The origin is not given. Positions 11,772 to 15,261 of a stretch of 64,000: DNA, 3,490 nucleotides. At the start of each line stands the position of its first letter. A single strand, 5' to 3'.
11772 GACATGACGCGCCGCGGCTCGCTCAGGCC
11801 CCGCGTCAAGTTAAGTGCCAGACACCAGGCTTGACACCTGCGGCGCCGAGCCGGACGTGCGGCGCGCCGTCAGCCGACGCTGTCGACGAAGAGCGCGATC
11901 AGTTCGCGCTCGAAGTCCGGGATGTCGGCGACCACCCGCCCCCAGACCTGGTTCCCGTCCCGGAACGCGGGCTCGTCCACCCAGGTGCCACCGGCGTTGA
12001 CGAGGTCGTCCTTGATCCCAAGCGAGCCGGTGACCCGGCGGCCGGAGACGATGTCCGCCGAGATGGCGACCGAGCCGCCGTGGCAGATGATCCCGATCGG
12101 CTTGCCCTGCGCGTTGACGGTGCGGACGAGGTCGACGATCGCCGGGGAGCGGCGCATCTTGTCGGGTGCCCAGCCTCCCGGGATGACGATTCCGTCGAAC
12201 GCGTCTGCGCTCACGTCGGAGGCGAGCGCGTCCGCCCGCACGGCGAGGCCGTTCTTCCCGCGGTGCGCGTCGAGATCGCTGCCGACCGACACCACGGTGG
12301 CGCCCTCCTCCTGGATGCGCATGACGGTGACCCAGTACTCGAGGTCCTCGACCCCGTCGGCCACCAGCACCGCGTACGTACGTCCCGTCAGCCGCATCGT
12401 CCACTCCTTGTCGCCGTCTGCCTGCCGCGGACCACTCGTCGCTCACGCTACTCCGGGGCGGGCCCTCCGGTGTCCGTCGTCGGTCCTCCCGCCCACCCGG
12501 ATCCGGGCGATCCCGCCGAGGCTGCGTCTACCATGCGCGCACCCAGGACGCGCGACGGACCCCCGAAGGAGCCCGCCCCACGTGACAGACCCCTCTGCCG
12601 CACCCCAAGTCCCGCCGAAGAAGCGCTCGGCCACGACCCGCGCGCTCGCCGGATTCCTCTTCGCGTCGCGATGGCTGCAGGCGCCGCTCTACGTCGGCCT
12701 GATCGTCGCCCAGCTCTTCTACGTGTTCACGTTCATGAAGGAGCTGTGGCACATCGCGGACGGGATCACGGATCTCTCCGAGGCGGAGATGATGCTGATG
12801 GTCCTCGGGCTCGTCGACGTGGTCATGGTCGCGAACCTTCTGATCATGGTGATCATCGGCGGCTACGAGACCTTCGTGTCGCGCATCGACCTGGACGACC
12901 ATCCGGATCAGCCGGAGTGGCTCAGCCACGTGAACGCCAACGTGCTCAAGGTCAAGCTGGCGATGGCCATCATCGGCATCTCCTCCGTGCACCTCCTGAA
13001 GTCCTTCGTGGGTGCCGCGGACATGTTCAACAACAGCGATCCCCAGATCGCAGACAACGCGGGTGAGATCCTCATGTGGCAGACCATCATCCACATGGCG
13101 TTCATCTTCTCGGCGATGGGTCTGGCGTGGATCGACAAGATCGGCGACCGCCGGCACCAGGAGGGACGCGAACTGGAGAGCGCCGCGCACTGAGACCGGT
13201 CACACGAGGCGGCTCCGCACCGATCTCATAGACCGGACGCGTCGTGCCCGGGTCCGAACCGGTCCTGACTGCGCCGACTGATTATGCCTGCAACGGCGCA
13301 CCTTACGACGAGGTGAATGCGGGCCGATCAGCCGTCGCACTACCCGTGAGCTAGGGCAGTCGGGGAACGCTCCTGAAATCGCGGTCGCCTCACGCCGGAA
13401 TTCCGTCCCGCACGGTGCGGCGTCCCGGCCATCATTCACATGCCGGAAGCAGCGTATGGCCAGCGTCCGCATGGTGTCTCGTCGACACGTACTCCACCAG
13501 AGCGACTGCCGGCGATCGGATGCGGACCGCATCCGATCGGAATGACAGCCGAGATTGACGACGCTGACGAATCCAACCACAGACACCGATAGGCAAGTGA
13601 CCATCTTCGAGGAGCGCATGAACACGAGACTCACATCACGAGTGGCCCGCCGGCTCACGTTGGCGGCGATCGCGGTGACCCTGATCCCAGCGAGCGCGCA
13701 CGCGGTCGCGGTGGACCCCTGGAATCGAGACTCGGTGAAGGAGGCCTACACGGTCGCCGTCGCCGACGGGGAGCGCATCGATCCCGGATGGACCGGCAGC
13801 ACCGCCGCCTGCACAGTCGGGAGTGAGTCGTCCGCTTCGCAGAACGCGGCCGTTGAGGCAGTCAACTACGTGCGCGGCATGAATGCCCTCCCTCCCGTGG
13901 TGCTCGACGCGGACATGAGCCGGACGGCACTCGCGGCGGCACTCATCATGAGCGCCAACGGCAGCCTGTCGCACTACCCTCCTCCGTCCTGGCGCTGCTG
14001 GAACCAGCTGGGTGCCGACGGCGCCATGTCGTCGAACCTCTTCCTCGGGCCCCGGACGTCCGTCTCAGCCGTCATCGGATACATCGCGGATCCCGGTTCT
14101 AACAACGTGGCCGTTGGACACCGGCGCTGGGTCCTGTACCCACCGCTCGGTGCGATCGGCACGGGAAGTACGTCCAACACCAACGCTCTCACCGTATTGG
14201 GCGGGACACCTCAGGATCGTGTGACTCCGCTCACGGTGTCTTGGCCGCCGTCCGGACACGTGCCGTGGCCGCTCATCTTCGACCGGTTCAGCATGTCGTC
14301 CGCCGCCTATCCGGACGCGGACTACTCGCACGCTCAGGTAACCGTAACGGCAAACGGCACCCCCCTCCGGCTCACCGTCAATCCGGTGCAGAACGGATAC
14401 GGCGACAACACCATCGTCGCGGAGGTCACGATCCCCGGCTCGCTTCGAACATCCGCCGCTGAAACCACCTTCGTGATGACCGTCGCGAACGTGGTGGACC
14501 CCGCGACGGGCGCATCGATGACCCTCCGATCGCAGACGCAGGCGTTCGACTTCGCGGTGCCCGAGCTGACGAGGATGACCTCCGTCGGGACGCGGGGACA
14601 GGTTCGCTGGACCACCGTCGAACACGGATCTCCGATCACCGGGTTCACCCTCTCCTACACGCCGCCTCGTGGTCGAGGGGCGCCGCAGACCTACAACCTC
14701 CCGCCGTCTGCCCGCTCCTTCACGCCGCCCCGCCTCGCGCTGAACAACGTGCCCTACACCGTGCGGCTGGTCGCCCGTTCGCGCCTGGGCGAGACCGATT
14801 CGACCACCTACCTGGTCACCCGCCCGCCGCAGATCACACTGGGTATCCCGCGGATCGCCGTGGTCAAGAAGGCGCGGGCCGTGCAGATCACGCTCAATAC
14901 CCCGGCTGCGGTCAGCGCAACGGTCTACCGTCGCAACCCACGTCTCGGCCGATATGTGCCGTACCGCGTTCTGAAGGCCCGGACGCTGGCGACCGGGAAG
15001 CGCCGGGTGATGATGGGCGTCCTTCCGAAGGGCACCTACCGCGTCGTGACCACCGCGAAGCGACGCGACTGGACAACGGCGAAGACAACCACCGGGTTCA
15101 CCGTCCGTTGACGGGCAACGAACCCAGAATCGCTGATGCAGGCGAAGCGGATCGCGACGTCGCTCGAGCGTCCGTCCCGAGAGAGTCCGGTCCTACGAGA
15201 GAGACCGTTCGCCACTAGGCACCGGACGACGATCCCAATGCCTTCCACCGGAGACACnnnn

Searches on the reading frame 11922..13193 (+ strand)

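Call 17: search_protein_families(library=pfam, proteins=[window:11922-13193:+], max_evalue=0.01)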
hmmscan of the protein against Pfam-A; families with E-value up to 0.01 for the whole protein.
window:11922-13193:+ (423 aa): 1 family
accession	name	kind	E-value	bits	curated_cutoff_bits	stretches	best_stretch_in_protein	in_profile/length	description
PF03350.21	UPF0114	-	8.6e-38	129.6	23.1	1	246-362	1-117/117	Uncharacterized protein family, UPF0114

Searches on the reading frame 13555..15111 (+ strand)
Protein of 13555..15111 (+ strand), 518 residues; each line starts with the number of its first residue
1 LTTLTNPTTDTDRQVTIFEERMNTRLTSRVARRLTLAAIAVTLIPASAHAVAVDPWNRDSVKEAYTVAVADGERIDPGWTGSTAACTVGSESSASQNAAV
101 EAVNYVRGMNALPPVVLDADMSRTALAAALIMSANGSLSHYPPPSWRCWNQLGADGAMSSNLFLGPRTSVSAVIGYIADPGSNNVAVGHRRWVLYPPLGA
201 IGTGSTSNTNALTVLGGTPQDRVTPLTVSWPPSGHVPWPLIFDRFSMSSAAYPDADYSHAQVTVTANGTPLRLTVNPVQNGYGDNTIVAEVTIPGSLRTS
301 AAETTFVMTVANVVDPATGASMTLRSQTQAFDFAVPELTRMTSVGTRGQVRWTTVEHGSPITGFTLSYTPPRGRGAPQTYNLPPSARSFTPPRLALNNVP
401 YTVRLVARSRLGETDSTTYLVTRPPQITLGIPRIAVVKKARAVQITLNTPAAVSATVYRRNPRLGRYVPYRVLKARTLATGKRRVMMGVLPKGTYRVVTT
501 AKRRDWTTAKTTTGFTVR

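Call 17: search_protein_families(library=pfam, proteins=[window:13555-15111:+], max_evalue=0.01)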
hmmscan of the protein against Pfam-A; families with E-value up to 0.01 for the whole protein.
window:13555-15111:+ (518 aa): 2 families
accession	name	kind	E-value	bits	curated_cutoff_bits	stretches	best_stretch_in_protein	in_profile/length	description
PF00188.32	CAP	-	1.1e-09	39.6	21.1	1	100-210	1-107/117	Cysteine-rich secretory protein family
PF00041.27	fn3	-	0.00014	22.4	25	1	346-419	14-80/84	Fibronectin type III domain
